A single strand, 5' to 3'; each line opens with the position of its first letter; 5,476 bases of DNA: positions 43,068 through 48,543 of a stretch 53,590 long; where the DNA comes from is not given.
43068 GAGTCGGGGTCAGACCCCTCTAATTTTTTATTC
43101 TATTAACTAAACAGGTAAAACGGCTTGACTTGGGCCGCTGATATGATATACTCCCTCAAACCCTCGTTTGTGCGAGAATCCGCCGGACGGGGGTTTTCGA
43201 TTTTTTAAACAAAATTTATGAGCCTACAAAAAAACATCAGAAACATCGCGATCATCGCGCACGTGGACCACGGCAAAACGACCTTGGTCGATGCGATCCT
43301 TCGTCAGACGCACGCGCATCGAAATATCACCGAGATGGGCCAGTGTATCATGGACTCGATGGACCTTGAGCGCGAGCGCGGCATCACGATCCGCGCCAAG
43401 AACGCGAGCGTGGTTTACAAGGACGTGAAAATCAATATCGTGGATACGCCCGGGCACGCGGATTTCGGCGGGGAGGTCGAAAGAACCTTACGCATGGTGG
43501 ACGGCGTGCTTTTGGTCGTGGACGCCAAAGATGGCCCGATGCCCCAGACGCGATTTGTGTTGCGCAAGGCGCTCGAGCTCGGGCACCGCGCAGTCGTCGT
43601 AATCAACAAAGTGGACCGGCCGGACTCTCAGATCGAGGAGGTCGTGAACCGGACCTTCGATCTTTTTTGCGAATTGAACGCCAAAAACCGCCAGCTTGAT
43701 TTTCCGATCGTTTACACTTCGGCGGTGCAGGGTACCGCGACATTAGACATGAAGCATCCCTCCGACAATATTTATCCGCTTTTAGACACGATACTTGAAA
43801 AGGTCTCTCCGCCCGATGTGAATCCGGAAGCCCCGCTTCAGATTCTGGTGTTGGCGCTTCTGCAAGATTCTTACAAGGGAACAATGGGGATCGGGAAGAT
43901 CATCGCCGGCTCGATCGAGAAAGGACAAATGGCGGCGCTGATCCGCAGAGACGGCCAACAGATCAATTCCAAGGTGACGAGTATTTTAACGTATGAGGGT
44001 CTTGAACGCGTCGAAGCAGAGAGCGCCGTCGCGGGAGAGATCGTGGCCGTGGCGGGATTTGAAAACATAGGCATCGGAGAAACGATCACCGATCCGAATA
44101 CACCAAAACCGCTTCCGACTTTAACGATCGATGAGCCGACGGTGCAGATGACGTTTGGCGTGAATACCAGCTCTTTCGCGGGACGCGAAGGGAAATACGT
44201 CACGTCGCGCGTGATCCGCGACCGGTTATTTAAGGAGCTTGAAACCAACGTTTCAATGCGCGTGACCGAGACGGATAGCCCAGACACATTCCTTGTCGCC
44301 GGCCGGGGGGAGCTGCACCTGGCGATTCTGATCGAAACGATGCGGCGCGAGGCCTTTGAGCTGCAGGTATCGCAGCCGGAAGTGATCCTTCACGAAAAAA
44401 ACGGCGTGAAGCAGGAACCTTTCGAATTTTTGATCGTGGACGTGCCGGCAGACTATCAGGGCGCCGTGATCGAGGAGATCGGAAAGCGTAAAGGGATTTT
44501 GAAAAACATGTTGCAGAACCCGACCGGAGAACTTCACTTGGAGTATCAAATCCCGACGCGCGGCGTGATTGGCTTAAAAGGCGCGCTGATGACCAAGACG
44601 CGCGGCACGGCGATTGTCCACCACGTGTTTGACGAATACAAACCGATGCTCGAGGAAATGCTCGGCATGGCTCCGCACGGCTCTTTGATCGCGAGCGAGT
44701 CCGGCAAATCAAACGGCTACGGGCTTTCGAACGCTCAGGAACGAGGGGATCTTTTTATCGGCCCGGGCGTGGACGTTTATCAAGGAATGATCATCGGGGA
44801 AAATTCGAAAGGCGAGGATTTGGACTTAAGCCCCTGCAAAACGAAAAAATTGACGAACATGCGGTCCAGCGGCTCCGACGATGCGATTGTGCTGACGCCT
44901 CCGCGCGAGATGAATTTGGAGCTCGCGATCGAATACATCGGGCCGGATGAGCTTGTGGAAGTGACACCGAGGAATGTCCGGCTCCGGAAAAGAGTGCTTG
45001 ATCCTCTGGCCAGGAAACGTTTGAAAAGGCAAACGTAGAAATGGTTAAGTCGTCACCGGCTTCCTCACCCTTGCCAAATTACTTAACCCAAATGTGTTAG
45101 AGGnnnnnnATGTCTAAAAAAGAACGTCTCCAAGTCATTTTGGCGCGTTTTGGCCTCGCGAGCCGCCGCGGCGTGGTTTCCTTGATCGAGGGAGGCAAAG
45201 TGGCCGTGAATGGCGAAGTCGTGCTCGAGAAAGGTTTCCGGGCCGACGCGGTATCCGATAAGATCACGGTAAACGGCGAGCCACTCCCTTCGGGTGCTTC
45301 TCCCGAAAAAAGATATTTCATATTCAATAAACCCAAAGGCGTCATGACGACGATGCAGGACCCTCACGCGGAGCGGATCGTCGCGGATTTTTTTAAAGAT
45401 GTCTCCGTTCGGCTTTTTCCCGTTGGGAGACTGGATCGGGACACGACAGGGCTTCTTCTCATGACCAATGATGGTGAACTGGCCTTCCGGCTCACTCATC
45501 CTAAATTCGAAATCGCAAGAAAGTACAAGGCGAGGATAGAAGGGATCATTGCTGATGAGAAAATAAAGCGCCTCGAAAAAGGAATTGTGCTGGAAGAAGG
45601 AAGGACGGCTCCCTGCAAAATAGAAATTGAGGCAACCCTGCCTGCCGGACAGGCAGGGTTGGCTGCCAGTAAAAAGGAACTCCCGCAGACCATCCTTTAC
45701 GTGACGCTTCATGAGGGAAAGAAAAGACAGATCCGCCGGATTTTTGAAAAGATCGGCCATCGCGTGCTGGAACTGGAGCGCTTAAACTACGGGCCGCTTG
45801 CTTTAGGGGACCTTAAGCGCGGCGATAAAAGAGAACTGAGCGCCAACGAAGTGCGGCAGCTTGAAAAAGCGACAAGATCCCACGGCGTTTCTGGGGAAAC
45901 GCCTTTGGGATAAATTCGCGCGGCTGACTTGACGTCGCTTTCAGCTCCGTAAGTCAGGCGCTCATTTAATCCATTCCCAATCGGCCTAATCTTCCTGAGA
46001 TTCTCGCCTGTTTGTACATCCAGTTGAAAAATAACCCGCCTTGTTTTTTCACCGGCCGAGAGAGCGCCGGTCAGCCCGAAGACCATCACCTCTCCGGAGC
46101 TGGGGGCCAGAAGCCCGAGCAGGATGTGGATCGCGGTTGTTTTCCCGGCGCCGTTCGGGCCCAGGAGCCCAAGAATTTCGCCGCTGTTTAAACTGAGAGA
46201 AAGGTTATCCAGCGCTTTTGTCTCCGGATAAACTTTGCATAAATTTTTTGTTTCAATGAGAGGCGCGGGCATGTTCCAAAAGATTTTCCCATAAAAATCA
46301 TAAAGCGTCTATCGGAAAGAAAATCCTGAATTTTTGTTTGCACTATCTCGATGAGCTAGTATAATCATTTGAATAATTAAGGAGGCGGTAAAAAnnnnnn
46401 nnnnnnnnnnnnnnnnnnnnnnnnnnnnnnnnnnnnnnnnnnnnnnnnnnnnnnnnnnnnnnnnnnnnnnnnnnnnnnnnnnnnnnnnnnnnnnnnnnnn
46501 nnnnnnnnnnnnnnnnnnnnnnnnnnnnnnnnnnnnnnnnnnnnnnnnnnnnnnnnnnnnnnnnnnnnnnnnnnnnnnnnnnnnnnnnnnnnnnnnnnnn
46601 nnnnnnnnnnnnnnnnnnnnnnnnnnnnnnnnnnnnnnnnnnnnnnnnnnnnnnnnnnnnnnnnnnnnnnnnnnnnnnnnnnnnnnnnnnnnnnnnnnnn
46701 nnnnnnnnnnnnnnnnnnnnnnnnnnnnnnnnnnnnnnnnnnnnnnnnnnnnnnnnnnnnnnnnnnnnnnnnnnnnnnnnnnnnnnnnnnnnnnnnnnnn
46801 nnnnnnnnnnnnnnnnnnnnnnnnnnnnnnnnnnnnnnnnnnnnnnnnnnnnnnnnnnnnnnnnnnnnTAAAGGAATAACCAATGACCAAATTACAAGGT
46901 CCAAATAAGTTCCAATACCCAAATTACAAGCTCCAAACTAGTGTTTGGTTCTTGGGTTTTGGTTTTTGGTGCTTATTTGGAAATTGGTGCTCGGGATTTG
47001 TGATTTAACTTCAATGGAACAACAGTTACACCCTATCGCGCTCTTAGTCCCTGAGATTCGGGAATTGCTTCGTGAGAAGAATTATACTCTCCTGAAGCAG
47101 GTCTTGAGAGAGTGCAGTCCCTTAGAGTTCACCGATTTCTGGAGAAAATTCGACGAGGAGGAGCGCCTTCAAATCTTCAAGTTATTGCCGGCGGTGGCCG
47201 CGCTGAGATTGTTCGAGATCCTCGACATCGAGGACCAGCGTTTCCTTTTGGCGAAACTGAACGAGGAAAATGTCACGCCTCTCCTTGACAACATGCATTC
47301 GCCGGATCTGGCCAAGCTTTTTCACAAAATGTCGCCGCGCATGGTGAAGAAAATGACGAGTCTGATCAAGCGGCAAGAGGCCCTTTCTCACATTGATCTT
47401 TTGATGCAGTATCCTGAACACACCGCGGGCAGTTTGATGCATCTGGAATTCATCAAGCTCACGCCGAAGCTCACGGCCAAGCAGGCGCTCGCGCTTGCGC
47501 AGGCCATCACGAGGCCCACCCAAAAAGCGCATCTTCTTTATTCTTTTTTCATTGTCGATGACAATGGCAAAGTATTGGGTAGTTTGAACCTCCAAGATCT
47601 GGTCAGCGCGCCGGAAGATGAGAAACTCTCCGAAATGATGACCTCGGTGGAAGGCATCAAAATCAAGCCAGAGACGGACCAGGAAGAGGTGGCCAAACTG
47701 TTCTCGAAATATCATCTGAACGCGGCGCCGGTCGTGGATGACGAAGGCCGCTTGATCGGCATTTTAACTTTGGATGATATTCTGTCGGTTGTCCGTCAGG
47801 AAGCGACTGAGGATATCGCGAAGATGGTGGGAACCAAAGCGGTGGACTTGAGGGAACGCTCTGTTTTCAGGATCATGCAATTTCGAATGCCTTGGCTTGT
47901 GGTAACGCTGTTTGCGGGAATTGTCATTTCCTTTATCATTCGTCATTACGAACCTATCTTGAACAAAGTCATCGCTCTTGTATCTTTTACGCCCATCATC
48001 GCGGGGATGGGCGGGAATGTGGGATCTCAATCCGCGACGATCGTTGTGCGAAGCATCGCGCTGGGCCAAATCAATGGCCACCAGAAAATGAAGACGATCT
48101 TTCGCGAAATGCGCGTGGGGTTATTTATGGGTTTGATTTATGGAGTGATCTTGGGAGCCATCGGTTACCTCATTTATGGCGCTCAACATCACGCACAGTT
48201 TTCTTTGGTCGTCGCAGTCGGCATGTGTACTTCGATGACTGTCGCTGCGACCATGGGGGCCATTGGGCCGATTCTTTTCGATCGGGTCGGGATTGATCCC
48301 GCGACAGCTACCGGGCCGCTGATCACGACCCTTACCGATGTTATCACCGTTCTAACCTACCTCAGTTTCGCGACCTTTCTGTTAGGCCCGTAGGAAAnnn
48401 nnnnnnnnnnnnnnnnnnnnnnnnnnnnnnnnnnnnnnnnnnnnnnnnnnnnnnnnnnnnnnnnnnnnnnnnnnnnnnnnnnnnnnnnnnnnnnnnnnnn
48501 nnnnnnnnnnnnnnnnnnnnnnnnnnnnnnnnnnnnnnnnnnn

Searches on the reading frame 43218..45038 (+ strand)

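Call 86: search_protein_families(library=pfam, proteins=[window:43218-45038:+])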
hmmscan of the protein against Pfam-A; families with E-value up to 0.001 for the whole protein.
window:43218-45038:+ (606 aa): 7 families
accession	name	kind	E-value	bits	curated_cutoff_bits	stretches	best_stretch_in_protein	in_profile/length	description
PF00009.33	GTP_EFTU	-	8.4e-59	198.8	26.5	1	5-196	1-186/188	Elongation factor Tu GTP binding domain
PF21018.2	BipA_C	-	1.6e-44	150.6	23.8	1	488-595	2-109/110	TypA/BipA C-terminal domain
PF00679.30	EFG_C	-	4.2e-19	68.8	27.9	1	399-480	3-84/89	Elongation factor G C-terminus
PF03144.31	GTP_EFTU_D2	-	4.1e-08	34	30.3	1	221-291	1-73/73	Elongation factor Tu domain 2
PF01926.29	MMR_HSR1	-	8.3e-07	29.6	21.9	1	10-131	2-113/113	50S ribosome-binding GTPase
PF02421.24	FeoB_N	-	0.00014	21.9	27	0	55-175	32-149/156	Ferrous iron transport protein B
PF22042.2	EF-G_D2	-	0.00028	21.4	27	1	211-291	6-82/84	Elongation factor G domain 2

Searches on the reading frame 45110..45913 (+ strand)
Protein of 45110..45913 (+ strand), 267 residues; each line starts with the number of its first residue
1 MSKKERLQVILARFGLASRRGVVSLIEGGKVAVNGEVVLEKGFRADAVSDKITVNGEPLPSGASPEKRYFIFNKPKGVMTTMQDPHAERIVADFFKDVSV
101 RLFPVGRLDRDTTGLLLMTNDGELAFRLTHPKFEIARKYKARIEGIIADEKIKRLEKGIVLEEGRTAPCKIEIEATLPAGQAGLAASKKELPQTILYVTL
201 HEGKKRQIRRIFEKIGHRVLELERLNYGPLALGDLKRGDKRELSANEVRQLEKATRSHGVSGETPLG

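Call 59: search_protein_families(library=pfam, proteins=[window:45110-45913:+])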
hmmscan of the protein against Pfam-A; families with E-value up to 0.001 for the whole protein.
window:45110-45913:+ (267 aa): 2 families
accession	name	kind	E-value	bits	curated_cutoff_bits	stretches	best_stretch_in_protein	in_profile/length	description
PF00849.27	PseudoU_synth_2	-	3.9e-23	82.8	26.8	1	69-213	2-151/152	RNA pseudouridylate synthase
PF01479.30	S4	-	6.1e-10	39.1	22.8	1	5-46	1-43/48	S4 domain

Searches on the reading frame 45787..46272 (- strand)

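Call 86: search_protein_families(library=pfam, proteins=[window:45787-46272:-])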
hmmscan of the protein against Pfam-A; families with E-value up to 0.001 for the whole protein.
window:45787-46272:- (161 aa): 2 families
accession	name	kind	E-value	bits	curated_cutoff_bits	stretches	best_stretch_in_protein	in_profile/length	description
PF00005.33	ABC_tran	-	2.6e-12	47.9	25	1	21-65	1-45/137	ABC transporter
PF13304.12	AAA_21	-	0.00071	20.2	27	1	34-85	2-50/304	AAA domain, putative AbiEii toxin, Type IV TA system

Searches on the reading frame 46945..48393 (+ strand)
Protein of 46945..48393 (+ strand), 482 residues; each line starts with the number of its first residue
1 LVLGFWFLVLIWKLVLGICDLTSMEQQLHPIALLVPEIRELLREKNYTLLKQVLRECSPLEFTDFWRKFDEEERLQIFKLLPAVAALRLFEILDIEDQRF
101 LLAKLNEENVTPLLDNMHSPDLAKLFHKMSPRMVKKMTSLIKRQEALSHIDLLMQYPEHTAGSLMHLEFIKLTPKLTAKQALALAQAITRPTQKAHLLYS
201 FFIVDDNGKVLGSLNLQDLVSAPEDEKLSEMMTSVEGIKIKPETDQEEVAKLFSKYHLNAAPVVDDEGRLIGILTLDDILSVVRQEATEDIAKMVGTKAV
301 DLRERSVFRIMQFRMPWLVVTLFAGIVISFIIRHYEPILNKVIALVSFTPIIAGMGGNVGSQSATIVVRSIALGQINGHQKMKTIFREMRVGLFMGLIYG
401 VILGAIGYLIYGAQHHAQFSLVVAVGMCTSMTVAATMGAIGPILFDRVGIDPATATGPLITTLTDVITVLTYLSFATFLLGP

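Call 38: find_homologous_proteins(query=window:46945-48393:+, max_evalue=1e-60)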
Query window:46945-48393:+ (482 aa): 1892 proteins with E <= 1e-60 among 8000 candidates; the best 120 are listed.
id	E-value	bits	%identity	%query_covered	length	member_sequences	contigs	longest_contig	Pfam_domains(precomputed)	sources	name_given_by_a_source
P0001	1.1e-295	999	100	95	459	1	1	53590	PF01769.22,PF00571.34,PF03448.23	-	-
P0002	1.4e-287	972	97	95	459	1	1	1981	PF01769.22,PF00571.34,PF03448.23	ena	-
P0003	8.9e-282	953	96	95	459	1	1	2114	PF01769.22,PF00571.34,PF03448.23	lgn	-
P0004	8.4e-264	894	88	95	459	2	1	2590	PF01769.22,PF00571.34,PF03448.23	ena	-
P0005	3.0e-243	826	81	95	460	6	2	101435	PF01769.22,PF00571.34,PF03448.23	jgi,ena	-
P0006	5.4e-232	789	78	94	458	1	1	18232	PF01769.22,PF00571.34,PF03448.23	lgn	-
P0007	5.2e-226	769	75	94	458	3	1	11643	PF01769.22,PF00571.34,PF03448.23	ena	-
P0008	5.3e-226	769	76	94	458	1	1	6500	PF01769.22,PF00571.34,PF03448.23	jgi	jgi:magnesium transporter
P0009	1.1e-224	765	97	76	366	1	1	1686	PF01769.22,PF00571.34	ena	-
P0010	2.7e-224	763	75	94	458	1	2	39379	PF01769.22,PF00571.34,PF03448.23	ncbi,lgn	-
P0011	1.9e-222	757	73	94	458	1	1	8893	PF01769.22,PF00571.34,PF03448.23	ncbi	-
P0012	2.6e-220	750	72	94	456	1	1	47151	PF01769.22,PF00571.34,PF03448.23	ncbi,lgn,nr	ncbi:MAG: magnesium transporter [Candidatus Omnitrophica bacterium]|nr:magnesium transporter [Candid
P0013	5.7e-219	746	72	95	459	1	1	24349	PF01769.22,PF00571.34,PF03448.23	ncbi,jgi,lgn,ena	-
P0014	6.0e-219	746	71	95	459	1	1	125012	PF01769.22,PF00571.34,PF03448.23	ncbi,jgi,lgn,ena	-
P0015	1.1e-218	745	73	94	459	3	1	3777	PF01769.22,PF00571.34,PF03448.23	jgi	-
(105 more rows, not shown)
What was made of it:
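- On Rickettsia palindromic elements (RPE): The host is Candidatus Omnitrophota (call 38).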

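Call 39: find_encoding_contigs(protein=P0005, flank=10000, max_places=4)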
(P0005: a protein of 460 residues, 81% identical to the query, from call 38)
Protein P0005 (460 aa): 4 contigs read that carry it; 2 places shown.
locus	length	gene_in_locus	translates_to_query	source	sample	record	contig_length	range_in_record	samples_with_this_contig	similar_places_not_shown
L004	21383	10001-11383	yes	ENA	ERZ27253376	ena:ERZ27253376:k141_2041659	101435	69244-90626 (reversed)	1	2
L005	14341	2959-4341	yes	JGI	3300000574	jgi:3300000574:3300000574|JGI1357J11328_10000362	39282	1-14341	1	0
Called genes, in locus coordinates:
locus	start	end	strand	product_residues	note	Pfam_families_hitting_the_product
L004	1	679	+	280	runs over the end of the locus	PF00005:ABC_tran, PF13304:AAA_21 (faint), PF12399:BCA_ABC_TP_C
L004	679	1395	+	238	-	PF00005:ABC_tran, PF13304:AAA_21 (faint)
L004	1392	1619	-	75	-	-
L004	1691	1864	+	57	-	-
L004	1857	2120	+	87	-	-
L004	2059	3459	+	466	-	PF03486:HI0933_like, PF22780:HI0933_like_1st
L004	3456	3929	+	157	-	PF03449:GreA_GreB_N, PF01272:GreA_GreB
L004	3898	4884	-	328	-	PF01207:Dus, PF01180:DHO_dh (faint)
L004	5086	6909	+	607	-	PF00009:GTP_EFTU, PF01926:MMR_HSR1 (weak), PF03144:GTP_EFTU_D2 (weak), PF00679:EFG_C, PF21018:BipA_C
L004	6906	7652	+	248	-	PF01479:S4, PF00849:PseudoU_synth_2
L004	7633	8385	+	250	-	PF00005:ABC_tran, PF13304:AAA_21 (weak)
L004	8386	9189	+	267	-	PF01061:ABC2_membrane, PF12698:ABC2_membrane_3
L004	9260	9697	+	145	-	PF01471:PG_binding_1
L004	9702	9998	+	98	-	-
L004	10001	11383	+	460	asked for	PF03448:MgtE_N, PF00571:CBS, PF01769:MgtE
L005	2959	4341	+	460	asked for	PF03448:MgtE_N, PF00571:CBS, PF01769:MgtE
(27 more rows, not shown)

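Call 40: find_encoding_contigs(protein=P0004, flank=10000, max_places=4)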
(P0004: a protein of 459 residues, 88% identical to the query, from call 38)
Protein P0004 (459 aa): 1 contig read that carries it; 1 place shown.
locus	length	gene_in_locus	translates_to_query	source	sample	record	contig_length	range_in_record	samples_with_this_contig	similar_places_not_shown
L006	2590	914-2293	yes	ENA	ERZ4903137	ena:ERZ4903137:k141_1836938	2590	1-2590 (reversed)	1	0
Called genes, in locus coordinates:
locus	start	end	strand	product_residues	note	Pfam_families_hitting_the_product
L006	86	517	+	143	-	PF01471:PG_binding_1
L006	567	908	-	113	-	-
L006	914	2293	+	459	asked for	PF03448:MgtE_N, PF00571:CBS, PF01769:MgtE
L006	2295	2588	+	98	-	?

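Call 51: find_encoding_contigs(protein=P0002, flank=10000, max_places=4)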
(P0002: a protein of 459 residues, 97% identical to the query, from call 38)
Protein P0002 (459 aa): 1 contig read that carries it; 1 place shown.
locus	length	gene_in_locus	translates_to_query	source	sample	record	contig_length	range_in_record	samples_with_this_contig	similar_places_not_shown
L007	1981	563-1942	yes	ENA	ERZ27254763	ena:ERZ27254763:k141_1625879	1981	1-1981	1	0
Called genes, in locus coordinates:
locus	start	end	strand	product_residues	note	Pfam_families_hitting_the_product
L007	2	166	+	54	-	?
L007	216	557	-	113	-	-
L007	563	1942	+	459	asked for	PF03448:MgtE_N, PF00571:CBS, PF01769:MgtE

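Call 52: find_encoding_contigs(protein=P0006, flank=10000, max_places=4)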
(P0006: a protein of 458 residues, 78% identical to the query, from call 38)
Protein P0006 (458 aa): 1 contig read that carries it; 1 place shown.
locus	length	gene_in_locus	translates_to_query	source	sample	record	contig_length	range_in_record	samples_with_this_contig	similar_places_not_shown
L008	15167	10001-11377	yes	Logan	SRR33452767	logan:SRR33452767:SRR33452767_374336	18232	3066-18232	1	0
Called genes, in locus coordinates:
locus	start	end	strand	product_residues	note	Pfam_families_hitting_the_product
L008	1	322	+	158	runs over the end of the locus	PF03449:GreA_GreB_N, PF01272:GreA_GreB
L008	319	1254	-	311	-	-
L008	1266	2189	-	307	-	-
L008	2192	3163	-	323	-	PF01207:Dus, PF01180:DHO_dh (weak)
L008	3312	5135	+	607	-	PF00009:GTP_EFTU, PF01926:MMR_HSR1 (weak), PF22042:EF-G_D2 (weak), PF03144:GTP_EFTU_D2, PF00679:EFG_C, PF21018:BipA_C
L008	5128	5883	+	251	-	PF01479:S4, PF00849:PseudoU_synth_2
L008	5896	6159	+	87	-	PF00462:Glutaredoxin, PF13417:GST_N_3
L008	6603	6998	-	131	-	PF11969:DcpS_C, PF01230:HIT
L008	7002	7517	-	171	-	PF08534:Redoxin, PF00578:AhpC-TSA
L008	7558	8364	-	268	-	PF01061:ABC2_membrane (weak)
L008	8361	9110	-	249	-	PF00005:ABC_tran, PF13304:AAA_21 (faint)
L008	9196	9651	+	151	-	PF01471:PG_binding_1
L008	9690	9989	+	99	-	-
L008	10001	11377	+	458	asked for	PF03448:MgtE_N, PF00571:CBS, PF01769:MgtE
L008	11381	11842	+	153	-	PF00293:NUDIX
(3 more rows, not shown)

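Call 90: find_encoding_contigs(protein=P0003, flank=10000, max_places=4)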
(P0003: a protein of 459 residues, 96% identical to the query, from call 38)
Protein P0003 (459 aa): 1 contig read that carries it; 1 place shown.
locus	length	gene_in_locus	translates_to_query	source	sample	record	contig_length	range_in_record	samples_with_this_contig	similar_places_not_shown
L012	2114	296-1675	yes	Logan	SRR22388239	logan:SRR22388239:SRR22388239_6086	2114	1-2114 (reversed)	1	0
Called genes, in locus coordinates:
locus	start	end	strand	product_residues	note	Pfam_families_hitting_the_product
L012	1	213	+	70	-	?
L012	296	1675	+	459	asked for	PF03448:MgtE_N, PF00571:CBS, PF01769:MgtE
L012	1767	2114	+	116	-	?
